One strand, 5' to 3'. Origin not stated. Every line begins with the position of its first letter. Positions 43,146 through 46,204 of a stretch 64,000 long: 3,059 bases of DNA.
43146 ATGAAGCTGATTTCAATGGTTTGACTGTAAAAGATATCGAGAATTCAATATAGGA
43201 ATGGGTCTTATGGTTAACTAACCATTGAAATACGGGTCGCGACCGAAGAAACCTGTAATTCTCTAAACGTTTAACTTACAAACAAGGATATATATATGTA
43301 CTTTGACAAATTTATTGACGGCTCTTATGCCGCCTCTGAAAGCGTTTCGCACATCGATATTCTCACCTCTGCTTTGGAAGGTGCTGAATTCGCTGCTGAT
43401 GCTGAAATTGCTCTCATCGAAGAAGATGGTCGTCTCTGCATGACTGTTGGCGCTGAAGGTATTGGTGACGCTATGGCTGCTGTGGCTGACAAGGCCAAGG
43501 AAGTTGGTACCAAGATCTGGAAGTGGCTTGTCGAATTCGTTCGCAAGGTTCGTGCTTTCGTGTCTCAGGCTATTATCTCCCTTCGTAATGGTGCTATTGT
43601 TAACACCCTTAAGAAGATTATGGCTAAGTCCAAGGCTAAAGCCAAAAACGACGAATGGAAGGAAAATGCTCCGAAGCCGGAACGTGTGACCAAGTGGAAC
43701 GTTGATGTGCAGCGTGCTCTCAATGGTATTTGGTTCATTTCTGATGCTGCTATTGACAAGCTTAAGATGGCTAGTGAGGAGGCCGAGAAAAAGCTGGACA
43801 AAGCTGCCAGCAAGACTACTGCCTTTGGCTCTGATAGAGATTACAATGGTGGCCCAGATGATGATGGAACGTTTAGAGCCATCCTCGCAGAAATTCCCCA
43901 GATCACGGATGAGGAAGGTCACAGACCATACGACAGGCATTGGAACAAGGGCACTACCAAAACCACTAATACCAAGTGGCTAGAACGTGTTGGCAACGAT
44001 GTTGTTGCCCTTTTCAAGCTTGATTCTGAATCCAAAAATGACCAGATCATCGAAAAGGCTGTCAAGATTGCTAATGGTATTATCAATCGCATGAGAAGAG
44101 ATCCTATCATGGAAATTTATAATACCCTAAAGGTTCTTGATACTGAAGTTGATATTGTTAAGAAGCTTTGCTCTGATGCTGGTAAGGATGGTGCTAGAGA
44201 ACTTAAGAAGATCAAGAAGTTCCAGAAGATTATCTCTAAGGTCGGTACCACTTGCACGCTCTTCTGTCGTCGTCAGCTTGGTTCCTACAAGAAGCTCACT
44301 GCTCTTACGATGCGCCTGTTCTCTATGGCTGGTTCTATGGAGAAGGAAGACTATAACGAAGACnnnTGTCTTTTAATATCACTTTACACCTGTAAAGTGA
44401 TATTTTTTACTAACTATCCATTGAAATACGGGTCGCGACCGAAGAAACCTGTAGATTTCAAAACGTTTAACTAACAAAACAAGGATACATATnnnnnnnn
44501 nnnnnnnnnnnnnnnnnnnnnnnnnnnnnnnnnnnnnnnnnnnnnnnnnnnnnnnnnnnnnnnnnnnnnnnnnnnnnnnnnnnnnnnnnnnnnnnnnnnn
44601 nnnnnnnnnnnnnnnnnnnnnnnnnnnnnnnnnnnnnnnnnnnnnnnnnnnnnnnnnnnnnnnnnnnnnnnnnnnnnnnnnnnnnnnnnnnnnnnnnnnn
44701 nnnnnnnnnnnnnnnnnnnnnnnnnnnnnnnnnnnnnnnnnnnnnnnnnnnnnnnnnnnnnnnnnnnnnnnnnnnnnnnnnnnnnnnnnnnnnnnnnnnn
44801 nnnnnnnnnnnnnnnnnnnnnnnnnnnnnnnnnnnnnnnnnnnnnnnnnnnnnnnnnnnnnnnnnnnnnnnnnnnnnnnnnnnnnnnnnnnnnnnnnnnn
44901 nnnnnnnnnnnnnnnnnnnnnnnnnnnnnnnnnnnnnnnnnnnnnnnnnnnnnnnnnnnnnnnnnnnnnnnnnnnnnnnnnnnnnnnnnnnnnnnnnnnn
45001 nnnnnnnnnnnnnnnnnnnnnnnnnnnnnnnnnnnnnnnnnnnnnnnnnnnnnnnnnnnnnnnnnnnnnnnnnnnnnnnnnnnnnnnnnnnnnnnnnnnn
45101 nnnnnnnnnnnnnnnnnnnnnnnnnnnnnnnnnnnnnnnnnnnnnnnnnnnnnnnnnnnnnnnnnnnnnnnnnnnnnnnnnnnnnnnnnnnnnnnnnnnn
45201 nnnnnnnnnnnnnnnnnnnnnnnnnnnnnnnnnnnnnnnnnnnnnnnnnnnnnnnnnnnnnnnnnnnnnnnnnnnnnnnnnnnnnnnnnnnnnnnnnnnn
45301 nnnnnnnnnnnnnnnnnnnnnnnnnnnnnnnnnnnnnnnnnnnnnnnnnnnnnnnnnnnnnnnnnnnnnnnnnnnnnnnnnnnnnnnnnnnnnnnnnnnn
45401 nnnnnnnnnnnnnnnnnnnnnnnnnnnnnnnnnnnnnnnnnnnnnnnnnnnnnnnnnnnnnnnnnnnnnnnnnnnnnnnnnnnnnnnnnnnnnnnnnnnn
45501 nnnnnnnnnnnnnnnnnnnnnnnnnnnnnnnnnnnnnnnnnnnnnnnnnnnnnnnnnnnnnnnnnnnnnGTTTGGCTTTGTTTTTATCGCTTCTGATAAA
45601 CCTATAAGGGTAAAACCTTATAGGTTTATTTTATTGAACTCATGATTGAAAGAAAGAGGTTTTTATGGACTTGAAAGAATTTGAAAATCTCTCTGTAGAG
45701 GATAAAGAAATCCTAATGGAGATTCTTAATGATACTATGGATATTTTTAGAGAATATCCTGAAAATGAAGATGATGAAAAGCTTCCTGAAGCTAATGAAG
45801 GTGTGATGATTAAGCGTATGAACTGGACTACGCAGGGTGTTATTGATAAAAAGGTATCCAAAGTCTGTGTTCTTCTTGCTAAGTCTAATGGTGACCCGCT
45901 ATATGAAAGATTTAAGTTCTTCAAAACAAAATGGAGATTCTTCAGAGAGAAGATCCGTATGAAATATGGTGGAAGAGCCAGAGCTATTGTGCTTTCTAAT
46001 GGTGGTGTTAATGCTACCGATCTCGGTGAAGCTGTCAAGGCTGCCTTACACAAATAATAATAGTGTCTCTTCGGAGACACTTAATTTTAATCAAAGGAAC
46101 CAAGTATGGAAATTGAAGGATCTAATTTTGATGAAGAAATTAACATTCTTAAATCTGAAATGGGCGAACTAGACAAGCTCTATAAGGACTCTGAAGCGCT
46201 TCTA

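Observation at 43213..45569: Tandem duplicated highly expressed gene with a conserved palindromic leader and a diversified middle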

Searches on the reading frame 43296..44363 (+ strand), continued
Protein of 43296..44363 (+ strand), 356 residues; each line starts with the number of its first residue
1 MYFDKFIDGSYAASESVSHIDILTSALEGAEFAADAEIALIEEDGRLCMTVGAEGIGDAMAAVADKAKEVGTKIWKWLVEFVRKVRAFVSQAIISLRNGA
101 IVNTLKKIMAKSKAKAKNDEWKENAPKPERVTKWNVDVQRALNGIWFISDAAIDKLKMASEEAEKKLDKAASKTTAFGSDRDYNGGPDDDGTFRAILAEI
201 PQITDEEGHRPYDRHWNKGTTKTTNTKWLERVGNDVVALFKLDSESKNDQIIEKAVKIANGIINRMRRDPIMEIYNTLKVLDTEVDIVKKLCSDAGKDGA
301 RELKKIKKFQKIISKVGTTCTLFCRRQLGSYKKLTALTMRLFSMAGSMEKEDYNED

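Call 78: fold_search(model_id=the predicted structure, library=pdb)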
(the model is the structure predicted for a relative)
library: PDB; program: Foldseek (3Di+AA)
matches with E <= 10: 428; with E <= 0.001: 0
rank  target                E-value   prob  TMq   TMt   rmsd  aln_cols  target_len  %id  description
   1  4tql_B                9.0e-02  0.44  0.17  0.23  27.7       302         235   11  Computationally designed three helix bundle (released 2014-10-15)
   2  4tql_A                1.1e-01  0.38  0.16  0.23  28.3       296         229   12  Computationally designed three helix bundle (released 2014-10-15)
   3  7za1_A                2.0e-01  0.11  0.14  0.14  32.8       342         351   12  GPC3-Unc5D octamer structure and role in cell migration (released 2022-11-02)
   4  4uos                  2.1e-01  0.33  0.16  0.26  29.4       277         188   12  Thermodynamic hyperstability in parametrically designed helical bundles (released 2014-11-05)
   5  8i7r_B6               2.7e-01  0.20  0.16  0.16  41.0       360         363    9  In situ structure of axonemal doublet microtubules in mouse sperm with 48-nm repeat (released 2023-10-11)
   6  9a69_B                2.8e-01  0.13  0.16  0.09  57.8       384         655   12  Integrative model of MCPB-MCPC by crosslinking MS and deep learning (released 2024-09-18)
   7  9u4r_BA               2.8e-01  0.10  0.13  0.15  40.5       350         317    8  Structure of the intial complex in filament assembly at 3.23 angstroms resolution, conformation 2. (released 2026-03-25)
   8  8iyj_B2               3.0e-01  0.18  0.16  0.14  40.7       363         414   10  Cryo-EM structure of the 48-nm repeat doublet microtubule from mouse sperm (released 2023-07-05)
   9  8iyj_B1               3.1e-01  0.18  0.16  0.16  40.7       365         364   10  Cryo-EM structure of the 48-nm repeat doublet microtubule from mouse sperm (released 2023-07-05)
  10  8i7r_B7               3.1e-01  0.16  0.16  0.14  40.2       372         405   10  In situ structure of axonemal doublet microtubules in mouse sperm with 48-nm repeat (released 2023-10-11)
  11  3zx6_A                3.1e-01  0.13  0.15  0.17  54.8       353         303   12  Structure of Hamp(AF1503)-Tsr fusion - Hamp (A291V) mutant (released 2012-02-29)
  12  3o1h_A                3.1e-01  0.09  0.11  0.14  35.3       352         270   10  Crystal Structure of the TorS sensor domain - TorT complex in the presence of TMAO (released 2011-12-21)
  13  9go6_V                3.1e-01  0.08  0.13  0.14  32.8       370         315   12  Salmonella hook-filament junction complex (released 2025-04-09)
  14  8gl3                  3.3e-01  0.33  0.18  0.30  28.4       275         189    9  De novo design of monomeric helical bundles for pH-controlled membrane lysis (released 2023-09-06)
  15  1qoy                  3.6e-01  0.08  0.12  0.13  30.7       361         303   13  E.coli Hemolysin E (HlyE, ClyA, SheA) (released 2000-01-23)
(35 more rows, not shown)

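Call 93: search_protein_families(library=ncbifam, proteins=[window:43296-44363:+], max_evalue=0.1)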
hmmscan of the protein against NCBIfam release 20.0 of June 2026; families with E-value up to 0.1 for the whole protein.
window:43296-44363:+ (356 aa): 0 families

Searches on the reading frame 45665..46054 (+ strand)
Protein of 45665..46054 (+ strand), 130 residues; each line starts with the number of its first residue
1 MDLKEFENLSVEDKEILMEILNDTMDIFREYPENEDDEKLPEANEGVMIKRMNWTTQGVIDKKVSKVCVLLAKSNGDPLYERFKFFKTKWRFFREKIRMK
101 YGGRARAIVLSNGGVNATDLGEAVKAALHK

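Call 5: search_protein_families(library=phrogs, proteins=[window:45665-46054:+], max_evalue=0.01)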
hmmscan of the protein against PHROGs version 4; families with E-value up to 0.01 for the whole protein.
window:45665-46054:+ (130 aa): 1 family
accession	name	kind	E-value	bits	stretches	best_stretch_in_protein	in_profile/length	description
phrog_26909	-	head and packaging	3.2e-07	31.8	1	35-109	13-85/99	virion structural protein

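Call 6: search_protein_families(library=pfam, proteins=[window:45665-46054:+], max_evalue=0.01)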
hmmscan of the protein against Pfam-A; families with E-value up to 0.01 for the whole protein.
window:45665-46054:+ (130 aa): 0 families

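Call 39: search_dna_similar(query=window:45665-46054:+, collection=phages, mode=protein, max_evalue=0.01, max_rows=15)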
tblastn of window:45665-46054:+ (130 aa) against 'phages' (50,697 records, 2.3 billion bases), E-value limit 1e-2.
No match.

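Call 93: search_protein_families(library=ncbifam, proteins=[window:45665-46054:+], max_evalue=0.1)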
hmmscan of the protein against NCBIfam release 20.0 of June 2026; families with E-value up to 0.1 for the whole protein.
window:45665-46054:+ (130 aa): 1 family
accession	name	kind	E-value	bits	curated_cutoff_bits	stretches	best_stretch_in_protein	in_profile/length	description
TIGR04488.1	SoxY_true_GGCGG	equivalog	0.079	13.4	125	1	63-114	81-131/149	thiosulfate oxidation carrier protein SoxY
